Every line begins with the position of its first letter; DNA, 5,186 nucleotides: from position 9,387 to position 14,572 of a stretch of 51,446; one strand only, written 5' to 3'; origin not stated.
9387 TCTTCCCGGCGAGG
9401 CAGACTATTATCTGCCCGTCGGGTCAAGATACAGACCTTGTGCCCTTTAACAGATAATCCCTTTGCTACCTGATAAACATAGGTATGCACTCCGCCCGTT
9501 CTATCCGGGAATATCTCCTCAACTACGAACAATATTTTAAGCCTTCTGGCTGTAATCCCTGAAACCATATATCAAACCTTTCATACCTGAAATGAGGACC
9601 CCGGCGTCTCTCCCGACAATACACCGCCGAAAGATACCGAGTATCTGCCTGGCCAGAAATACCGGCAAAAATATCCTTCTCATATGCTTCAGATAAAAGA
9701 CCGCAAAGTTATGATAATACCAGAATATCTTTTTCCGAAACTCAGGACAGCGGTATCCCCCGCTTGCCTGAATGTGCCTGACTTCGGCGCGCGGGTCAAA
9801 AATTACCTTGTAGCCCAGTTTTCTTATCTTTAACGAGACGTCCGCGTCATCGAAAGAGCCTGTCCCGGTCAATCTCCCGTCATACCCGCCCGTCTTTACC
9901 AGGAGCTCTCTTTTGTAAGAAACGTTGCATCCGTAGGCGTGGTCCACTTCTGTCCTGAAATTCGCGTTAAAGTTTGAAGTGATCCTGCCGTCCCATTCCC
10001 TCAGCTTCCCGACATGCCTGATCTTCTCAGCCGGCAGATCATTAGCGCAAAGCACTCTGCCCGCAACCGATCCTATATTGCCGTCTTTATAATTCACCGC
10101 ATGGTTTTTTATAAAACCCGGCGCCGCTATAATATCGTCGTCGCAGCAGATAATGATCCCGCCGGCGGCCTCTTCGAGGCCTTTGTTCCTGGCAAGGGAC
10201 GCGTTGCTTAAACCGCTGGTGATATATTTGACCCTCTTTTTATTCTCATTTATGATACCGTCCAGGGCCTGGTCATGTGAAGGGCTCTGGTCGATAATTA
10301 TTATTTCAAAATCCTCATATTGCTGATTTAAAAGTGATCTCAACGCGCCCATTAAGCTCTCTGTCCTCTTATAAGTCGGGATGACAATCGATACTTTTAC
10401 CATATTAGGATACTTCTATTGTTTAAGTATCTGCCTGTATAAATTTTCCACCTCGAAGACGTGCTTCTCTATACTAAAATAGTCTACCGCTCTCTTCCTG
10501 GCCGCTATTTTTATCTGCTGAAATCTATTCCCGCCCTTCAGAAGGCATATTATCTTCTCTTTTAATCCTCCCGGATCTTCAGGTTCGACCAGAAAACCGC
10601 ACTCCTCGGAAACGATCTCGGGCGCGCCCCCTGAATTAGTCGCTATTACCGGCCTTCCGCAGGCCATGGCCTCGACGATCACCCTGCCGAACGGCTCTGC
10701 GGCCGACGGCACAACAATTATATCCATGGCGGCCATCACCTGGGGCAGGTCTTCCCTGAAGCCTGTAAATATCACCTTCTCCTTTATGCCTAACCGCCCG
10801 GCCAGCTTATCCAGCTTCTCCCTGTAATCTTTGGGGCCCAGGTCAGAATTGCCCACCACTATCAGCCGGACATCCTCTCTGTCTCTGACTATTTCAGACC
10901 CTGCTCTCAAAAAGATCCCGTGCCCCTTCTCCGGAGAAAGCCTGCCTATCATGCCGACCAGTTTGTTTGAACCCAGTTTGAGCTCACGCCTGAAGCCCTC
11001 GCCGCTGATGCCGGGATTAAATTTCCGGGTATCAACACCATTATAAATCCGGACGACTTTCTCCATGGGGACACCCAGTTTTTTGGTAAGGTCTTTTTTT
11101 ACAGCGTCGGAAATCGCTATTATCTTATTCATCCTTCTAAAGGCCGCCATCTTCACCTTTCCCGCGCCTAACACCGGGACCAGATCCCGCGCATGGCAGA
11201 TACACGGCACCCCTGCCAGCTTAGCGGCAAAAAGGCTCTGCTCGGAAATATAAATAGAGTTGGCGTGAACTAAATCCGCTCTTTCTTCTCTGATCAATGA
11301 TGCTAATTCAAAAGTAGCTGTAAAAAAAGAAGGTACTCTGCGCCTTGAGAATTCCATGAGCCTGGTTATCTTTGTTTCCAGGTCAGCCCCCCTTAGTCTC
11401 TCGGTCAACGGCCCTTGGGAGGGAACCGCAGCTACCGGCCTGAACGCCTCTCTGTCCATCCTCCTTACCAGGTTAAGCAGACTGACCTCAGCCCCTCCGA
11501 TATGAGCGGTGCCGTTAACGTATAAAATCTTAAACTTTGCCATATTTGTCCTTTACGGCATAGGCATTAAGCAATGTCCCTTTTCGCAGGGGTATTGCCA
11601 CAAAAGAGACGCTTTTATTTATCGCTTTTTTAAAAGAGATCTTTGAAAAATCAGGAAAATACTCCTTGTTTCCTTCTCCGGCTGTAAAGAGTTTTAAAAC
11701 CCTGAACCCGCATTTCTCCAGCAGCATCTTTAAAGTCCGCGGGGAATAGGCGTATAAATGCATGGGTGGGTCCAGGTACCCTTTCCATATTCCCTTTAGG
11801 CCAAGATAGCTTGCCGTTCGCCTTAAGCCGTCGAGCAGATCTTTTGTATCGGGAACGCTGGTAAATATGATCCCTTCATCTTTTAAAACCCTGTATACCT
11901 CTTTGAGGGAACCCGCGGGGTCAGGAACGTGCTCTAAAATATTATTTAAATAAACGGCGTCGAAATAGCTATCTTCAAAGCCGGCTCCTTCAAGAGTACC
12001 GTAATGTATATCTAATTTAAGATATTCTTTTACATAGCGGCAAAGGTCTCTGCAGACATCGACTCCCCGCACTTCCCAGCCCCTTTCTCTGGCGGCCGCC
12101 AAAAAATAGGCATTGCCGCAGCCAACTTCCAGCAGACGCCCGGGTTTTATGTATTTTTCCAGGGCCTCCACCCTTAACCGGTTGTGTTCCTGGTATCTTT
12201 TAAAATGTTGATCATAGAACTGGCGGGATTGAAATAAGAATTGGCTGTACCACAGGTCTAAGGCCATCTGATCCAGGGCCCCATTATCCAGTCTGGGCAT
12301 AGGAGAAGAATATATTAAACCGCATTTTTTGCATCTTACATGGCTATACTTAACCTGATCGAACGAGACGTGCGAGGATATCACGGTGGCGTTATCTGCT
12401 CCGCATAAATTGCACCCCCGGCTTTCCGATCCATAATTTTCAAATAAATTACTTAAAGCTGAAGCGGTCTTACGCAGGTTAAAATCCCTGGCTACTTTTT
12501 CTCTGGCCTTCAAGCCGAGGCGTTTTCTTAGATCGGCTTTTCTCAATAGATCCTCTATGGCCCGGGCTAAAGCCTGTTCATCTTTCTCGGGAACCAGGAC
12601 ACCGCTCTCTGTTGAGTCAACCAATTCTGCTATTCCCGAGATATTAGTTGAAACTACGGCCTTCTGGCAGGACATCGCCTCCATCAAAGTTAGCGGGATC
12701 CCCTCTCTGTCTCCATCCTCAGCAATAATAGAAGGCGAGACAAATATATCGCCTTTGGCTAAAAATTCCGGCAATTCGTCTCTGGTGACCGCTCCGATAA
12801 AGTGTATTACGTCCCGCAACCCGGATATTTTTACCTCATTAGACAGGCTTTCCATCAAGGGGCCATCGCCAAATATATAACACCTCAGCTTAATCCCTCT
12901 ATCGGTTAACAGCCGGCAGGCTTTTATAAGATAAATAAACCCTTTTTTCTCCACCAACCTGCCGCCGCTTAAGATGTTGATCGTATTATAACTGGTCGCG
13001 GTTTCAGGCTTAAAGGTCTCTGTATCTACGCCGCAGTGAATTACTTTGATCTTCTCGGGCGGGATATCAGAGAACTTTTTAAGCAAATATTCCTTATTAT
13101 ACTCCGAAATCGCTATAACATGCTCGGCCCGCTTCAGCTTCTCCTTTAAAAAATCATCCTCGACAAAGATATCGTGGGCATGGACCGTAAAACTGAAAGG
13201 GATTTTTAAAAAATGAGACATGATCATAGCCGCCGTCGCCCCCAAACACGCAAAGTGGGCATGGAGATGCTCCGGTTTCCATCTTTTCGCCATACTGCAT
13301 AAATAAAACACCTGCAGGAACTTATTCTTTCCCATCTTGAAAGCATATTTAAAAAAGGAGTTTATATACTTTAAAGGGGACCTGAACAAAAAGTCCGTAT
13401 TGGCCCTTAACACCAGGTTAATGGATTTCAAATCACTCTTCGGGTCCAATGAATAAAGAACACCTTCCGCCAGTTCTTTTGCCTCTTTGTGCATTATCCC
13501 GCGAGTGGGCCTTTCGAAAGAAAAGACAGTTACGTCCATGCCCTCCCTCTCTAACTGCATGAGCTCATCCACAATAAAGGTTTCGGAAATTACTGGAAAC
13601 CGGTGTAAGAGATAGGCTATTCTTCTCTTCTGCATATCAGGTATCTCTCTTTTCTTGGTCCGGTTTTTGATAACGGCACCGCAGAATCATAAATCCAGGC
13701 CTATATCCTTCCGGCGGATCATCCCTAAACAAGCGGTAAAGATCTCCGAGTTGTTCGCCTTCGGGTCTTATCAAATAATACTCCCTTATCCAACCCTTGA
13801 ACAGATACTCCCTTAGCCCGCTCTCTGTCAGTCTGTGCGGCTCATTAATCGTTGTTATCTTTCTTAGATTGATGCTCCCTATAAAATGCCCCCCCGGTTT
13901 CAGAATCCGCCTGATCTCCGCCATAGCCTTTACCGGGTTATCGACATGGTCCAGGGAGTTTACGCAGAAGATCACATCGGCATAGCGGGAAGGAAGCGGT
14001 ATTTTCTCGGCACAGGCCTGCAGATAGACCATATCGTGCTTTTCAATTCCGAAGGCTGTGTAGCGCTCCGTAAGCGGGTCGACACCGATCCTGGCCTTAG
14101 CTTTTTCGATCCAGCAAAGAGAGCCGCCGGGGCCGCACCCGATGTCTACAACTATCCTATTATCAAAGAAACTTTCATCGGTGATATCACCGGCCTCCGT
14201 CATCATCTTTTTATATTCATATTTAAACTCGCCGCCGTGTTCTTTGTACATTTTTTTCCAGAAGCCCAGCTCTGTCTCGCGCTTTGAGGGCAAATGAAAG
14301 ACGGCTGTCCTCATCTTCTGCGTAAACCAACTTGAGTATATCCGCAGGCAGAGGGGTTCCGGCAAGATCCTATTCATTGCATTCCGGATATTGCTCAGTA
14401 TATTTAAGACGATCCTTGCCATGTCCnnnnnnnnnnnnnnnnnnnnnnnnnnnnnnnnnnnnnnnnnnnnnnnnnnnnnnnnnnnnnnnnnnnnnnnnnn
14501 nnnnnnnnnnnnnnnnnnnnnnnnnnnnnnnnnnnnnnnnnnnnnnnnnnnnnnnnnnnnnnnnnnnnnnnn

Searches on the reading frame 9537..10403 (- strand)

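Call 46: search_protein_families(library=pfam, proteins=[window:9537-10403:-], max_evalue=0.00001)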
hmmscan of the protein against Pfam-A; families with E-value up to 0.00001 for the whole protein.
window:9537-10403:- (288 aa): 3 families
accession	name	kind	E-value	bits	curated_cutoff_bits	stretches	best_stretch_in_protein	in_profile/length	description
PF00535.33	Glycos_transf_2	-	6.9e-21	75.3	23.3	1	5-168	1-164/168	Glycosyl transferase family 2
PF10111.15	Glyco_tranf_2_2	-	1.2e-10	41.7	27.3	1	5-194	1-200/276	Glycosyltransferase like family 2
PF13641.12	Glyco_tranf_2_3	-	5.5e-10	40.1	27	1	4-213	3-214/230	Glycosyltransferase like family 2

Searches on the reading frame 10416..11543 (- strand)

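Call 46: search_protein_families(library=pfam, proteins=[window:10416-11543:-], max_evalue=0.00001)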
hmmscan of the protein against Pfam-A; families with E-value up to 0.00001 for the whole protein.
window:10416-11543:- (375 aa): 5 families
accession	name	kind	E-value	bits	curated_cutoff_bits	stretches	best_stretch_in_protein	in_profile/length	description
PF00534.26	Glycos_transf_1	-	5.5e-39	133.9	26.4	1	189-351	11-172/172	Glycosyl transferases group 1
PF13692.12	Glyco_trans_1_4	-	2.5e-38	132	27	1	194-336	2-141/142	Glycosyl transferases group 1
PF13439.12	Glyco_transf_4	-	7.1e-23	81.9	28.5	1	15-173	1-169/170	Glycosyltransferase Family 4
PF13579.12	Glyco_trans_4_4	-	6.5e-17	62.8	29.7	1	16-169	1-158/158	Glycosyl transferase 4-like domain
PF20706.3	GT4-conflict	-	5.4e-13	49.1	26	1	171-315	173-324/385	Family 4 Glycosyltransferase in conflict systems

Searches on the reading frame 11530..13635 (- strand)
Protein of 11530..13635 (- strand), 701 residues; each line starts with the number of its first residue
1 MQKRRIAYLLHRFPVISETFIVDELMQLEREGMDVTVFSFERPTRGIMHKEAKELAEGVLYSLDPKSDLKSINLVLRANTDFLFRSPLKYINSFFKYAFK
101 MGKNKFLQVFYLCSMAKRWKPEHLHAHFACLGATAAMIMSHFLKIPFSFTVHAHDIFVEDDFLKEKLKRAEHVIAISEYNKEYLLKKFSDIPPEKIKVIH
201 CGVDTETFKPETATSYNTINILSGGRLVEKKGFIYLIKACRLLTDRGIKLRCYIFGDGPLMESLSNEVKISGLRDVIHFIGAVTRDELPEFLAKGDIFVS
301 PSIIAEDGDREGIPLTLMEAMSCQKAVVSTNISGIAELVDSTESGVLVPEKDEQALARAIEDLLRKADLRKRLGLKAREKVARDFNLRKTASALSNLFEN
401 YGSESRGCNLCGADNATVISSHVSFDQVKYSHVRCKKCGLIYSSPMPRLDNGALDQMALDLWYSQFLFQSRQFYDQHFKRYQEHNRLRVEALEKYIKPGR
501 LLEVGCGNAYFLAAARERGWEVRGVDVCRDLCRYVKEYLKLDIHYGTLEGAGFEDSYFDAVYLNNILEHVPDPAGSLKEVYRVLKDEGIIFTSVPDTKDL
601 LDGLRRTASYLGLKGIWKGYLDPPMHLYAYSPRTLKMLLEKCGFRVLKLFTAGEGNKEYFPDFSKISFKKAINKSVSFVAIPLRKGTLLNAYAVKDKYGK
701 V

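Call 46: search_protein_families(library=pfam, proteins=[window:11530-13635:-], max_evalue=0.00001)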
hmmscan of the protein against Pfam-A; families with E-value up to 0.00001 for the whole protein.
window:11530-13635:- (701 aa): 11 families
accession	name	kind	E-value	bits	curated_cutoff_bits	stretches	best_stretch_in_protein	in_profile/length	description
PF00534.26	Glycos_transf_1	-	1.3e-37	129.4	26.4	1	207-379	4-171/172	Glycosyl transferases group 1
PF13692.12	Glyco_trans_1_4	-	2.2e-33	116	27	1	221-365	4-141/142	Glycosyl transferases group 1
PF13489.12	Methyltransf_23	-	2.8e-23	82.9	27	1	486-648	11-163/164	Methyltransferase domain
PF13439.12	Glyco_transf_4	-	3.2e-18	66.8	28.5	1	18-206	5-169/170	Glycosyltransferase Family 4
PF08241.18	Methyltransf_11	-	3.5e-18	66.5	21.2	1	502-591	1-94/95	Methyltransferase domain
PF13649.12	Methyltransf_25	-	3.1e-13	50.6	27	1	502-588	2-97/97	Methyltransferase domain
PF08242.18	Methyltransf_12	-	2.5e-11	44.6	30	1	502-590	1-98/98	Methyltransferase domain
PF13847.12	Methyltransf_31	-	4.3e-10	39.9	27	1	500-609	6-127/145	Methyltransferase domain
PF13524.12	Glyco_trans_1_2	-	8.7e-09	35.9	25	1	252-394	17-142/144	Glycosyl transferase-like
PF13579.12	Glyco_trans_4_4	-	1.2e-06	29.3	29.7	1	98-202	60-158/158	Glycosyl transferase 4-like domain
PF20706.3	GT4-conflict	-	5.9e-06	25.9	26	0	168-393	145-384/385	Family 4 Glycosyltransferase in conflict systems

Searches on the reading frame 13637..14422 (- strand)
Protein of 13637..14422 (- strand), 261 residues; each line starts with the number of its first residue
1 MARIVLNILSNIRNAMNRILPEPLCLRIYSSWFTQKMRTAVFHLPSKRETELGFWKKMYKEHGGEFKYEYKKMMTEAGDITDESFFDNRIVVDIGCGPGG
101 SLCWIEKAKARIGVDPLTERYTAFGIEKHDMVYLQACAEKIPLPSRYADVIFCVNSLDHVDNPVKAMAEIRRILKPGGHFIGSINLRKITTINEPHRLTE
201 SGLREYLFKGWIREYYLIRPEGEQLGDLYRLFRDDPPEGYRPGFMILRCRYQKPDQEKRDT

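Call 46: search_protein_families(library=pfam, proteins=[window:13637-14422:-], max_evalue=0.00001)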
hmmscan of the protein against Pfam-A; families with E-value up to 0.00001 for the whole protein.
window:13637-14422:- (261 aa): 5 families
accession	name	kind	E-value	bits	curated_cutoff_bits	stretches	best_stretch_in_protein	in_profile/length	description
PF08241.18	Methyltransf_11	-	9.8e-18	65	21.2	1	92-181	1-94/95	Methyltransferase domain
PF13489.12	Methyltransf_23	-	2.2e-12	47.4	27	1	85-187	20-121/164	Methyltransferase domain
PF13649.12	Methyltransf_25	-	2.7e-12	47.6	27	1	91-178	1-97/97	Methyltransferase domain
PF08242.18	Methyltransf_12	-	6.4e-09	36.9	30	1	92-180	1-98/98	Methyltransferase domain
PF13847.12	Methyltransf_31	-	2e-07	31.2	27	1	90-182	6-110/145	Methyltransferase domain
